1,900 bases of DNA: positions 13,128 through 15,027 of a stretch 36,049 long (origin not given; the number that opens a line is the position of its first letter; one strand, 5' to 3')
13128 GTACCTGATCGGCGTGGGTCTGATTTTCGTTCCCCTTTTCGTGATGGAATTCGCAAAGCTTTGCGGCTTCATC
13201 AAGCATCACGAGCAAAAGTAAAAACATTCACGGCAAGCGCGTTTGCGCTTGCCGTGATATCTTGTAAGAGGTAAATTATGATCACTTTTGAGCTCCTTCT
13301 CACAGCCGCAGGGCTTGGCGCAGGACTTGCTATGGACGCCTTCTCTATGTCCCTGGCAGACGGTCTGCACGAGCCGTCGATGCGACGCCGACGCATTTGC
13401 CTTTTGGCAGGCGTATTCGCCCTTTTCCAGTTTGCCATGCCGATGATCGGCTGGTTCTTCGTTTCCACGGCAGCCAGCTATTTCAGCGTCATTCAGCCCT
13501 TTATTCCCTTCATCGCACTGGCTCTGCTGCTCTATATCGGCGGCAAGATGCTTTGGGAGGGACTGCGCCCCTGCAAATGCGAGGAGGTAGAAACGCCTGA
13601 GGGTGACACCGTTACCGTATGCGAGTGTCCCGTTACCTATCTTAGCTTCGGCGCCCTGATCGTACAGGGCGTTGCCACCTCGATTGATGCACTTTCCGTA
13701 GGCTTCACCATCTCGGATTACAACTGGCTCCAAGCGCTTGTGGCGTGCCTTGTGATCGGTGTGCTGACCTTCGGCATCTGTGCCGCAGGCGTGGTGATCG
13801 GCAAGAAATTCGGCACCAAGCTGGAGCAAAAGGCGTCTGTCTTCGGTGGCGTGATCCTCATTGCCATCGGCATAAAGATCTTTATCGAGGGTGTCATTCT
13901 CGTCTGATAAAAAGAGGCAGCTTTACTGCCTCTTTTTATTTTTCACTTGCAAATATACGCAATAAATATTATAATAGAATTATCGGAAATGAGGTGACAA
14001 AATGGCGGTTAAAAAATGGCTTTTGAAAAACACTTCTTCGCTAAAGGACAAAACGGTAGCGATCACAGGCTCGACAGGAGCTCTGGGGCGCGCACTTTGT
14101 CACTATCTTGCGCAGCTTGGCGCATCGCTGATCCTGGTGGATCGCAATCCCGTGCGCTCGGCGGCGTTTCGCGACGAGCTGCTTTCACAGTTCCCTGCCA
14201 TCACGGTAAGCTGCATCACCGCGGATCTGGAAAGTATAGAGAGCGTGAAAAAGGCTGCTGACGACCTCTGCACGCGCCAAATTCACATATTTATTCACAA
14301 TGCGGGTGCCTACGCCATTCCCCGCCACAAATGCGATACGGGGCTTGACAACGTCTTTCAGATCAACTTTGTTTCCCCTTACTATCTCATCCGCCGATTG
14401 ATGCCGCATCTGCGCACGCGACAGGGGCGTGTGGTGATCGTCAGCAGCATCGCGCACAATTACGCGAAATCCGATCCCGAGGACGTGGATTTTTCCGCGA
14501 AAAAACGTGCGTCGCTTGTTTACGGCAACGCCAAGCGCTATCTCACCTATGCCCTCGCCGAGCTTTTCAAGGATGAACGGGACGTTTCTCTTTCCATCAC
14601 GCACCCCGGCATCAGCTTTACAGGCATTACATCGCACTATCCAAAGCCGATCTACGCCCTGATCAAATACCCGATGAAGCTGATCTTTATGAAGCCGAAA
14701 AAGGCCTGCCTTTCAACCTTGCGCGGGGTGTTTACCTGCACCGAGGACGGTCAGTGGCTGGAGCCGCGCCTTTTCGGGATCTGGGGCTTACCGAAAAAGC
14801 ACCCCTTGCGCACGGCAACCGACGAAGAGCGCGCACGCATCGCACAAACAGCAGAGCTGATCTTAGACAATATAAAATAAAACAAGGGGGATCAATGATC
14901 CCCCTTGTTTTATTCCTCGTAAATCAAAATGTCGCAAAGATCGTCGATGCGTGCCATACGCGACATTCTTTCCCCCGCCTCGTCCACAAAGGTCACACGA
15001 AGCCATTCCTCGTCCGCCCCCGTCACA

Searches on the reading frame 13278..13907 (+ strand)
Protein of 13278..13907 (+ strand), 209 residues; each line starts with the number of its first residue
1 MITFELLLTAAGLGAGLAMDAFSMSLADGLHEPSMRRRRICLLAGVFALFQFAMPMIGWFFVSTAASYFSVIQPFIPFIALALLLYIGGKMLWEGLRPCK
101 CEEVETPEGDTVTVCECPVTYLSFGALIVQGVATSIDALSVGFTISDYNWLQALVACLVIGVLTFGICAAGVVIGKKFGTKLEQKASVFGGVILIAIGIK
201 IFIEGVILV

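Call 32: search_protein_families(library=pfam, proteins=[window:13278-13904:+], max_evalue=0.001)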
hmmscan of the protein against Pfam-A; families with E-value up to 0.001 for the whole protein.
window:13278-13904:+ (209 aa): 1 family
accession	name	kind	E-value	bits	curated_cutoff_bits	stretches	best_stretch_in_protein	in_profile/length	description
PF02659.21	Mntp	-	1.1e-37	129.5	24.4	1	35-202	2-152/152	Putative manganese efflux pump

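Call 85: find_encoding_contigs(protein=window:13278-13907:+, flank=10000, max_places=5)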
Protein window:13278-13907:+ (209 aa): no gene with exactly this product is on record in the collection.

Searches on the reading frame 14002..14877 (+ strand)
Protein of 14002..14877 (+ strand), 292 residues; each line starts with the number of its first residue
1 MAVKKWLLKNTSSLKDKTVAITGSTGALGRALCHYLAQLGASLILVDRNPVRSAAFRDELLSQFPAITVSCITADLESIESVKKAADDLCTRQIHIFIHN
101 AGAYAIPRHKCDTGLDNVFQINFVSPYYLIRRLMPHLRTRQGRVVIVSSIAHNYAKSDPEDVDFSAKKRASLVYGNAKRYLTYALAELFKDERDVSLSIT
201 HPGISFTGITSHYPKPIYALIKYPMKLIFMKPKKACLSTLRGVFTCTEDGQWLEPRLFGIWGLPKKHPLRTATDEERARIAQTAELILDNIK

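Call 32: search_protein_families(library=pfam, proteins=[window:14002-14877:+], max_evalue=0.001)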
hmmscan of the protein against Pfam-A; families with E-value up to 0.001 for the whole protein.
window:14002-14877:+ (292 aa): 5 families
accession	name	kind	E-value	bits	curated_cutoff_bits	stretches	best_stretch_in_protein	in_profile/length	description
PF00106.31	adh_short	-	1.4e-20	74.1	26.6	1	17-154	1-141/195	short chain dehydrogenase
PF13561.12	adh_short_C2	-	1e-11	45.3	27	1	28-155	8-136/236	Enoyl-(Acyl carrier protein) reductase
PF01370.27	Epimerase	-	4.4e-11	43.1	20.9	1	19-188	1-156/240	NAD dependent epimerase/dehydratase family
PF08659.16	KR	-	4.8e-07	30.3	22.6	1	18-104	2-92/180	KR domain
PF02719.21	Polysacc_synt_2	-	0.00046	19.9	20.2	1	19-107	1-91/293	Polysaccharide biosynthesis protein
